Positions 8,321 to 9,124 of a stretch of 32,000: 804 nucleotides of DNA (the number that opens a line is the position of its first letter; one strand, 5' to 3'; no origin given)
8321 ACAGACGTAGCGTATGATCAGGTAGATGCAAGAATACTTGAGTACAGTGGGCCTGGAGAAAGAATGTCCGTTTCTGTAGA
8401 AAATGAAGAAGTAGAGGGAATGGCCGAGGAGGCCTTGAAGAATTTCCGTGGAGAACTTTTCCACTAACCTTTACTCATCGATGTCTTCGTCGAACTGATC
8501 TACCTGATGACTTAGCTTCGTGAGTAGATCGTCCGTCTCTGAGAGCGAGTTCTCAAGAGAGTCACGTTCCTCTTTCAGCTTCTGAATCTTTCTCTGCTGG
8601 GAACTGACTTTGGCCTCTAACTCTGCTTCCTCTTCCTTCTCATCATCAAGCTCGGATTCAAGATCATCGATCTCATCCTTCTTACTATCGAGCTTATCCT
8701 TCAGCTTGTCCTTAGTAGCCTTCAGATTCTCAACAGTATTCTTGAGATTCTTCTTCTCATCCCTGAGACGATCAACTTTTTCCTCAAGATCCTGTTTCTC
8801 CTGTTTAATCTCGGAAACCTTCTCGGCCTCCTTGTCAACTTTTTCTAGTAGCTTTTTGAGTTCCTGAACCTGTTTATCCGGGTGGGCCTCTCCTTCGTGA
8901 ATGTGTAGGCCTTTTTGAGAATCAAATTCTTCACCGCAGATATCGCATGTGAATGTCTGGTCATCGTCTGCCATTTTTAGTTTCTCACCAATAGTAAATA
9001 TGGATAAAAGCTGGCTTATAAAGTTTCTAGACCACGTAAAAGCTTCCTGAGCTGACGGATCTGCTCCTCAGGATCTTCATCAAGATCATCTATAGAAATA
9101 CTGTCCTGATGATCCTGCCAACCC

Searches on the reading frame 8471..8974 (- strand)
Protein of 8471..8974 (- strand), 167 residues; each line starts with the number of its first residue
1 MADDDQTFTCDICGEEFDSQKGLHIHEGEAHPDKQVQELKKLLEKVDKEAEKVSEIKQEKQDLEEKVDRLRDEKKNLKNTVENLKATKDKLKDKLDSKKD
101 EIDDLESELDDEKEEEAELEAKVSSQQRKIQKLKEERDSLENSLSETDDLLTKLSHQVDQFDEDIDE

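Call 61: search_protein_families(library=padloc, proteins=[window:8471-8974:-], max_evalue=0.01)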
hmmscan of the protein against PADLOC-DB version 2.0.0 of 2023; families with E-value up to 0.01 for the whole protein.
window:8471-8974:- (167 aa): 48 families (the best 25 are shown)
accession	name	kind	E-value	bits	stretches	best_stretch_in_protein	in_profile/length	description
PDLC03859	LmuB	-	9.6e-09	33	1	8-161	332-482/611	-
PDLC03863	LmuB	-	2.5e-08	31.1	1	9-152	319-448/610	-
PDLC03865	LmuB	-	7.3e-07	25.8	1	34-152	327-440/1007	-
PDLC03868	LmuB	-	2.5e-06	24.1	1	33-164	527-657/1035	-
PDLC03862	LmuB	-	2.9e-06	23.9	1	7-161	345-498/643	-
PDLC00551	JetC2|JetC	-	4.5e-06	22.8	1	34-162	857-983/1365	DUF3584 domain; MukB-like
PDLC02741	PbeC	-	8.2e-06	22.6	1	37-158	345-465/644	PbeC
PDLC00580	JetC3|JetC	-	1.1e-05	21.9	1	34-160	274-815/1068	DUF3584 domain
PDLC00582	JetC3|JetC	-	1.5e-05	21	1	38-163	766-888/1472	DUF3584 domain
PDLC02753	PbeC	-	2.5e-05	20.8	1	12-146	339-471/648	PbeC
PDLC00518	JetC1|JetC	-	2.5e-05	20.3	1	40-164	268-391/1112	DUF3584 domain; MukB-like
PDLC02730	PbeC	-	2.6e-05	21.2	1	9-147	344-482/651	PbeC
PDLC03867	LmuB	-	4.4e-05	20.2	1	5-101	316-407/605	-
PDLC03864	LmuB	-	4.7e-05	20.1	1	5-88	382-455/657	-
PDLC04892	PDC-S06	-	4.9e-05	19.8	1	7-156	367-516/843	-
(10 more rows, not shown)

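Call 62: search_protein_families(library=ncbifam, proteins=[window:8471-8974:-], max_evalue=0.01)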
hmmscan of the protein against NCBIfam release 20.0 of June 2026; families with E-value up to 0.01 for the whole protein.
window:8471-8974:- (167 aa): 24 families
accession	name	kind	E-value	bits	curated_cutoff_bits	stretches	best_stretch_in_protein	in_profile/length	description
NF045487.1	ASRP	equivalog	3.4e-12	45.8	300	1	4-155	298-456/593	archaea-specific SMC-related protein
TIGR04523.1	Mplasa_alph_rch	subfamily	6.6e-11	40.9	270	1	34-165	479-605/745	helix-rich protein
TIGR02168.1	SMC_prok_B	equivalog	1.9e-09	35.9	567.35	1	29-165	245-381/1181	chromosome segregation protein SMC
TIGR02169.1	SMC_prok_A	equivalog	2.5e-09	35.4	729.4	1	38-165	303-430/1165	chromosome segregation protein SMC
NF041035.1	Rad50_Halo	equivalog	4.5e-07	28.6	1000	1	10-166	454-609/883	DNA double-strand break repair ATPase Rad50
NF002572.0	PRK02224.1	equivalog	5.6e-07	28.2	1087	1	10-165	454-608/888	DNA double-strand break repair ATPase Rad50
NF003034.1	PRK03918.1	equivalog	1.8e-06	26.2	700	1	24-146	311-430/878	DNA double-strand break repair ATPase Rad50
NF047515.1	SpiroCoCo_C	equivalog_domain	2.8e-05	23.4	125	1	34-93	149-208/313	SpiroCoCo family coiled-coil protein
NF038350.1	taxis_HmpF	equivalog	3.6e-05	22.3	200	1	53-150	454-551/553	pilus motility taxis protein HmpF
NF052320.1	Cbp1_fam_LP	subfamily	4.1e-05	23.2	90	1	25-152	63-189/286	Cbp1 family collagen-binding glycoprotein adhesin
NF043058.1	T4SS_LegC2C7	subfamily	7.4e-05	21.9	350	1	37-164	129-253/348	LegC2/C7 family Dot/Icm T4SS effector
TIGR04320.1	Surf_Exclu_PgrA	domain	8.3e-05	22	70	1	47-153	245-354/360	SEC10/PgrA surface exclusion domain-containing protein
TIGR04211.1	SH3_and_anchor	equivalog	0.00014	21.5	65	1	33-94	100-161/198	TIGR04211 family SH3 domain-containing protein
TIGR00996.1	Mtu_fam_mce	paralog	0.00024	20.4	140.5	1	37-160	137-252/291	MCE family protein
NF053563.1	Rkd4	equivalog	0.00028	19.1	860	1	33-155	517-638/747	arcadin-4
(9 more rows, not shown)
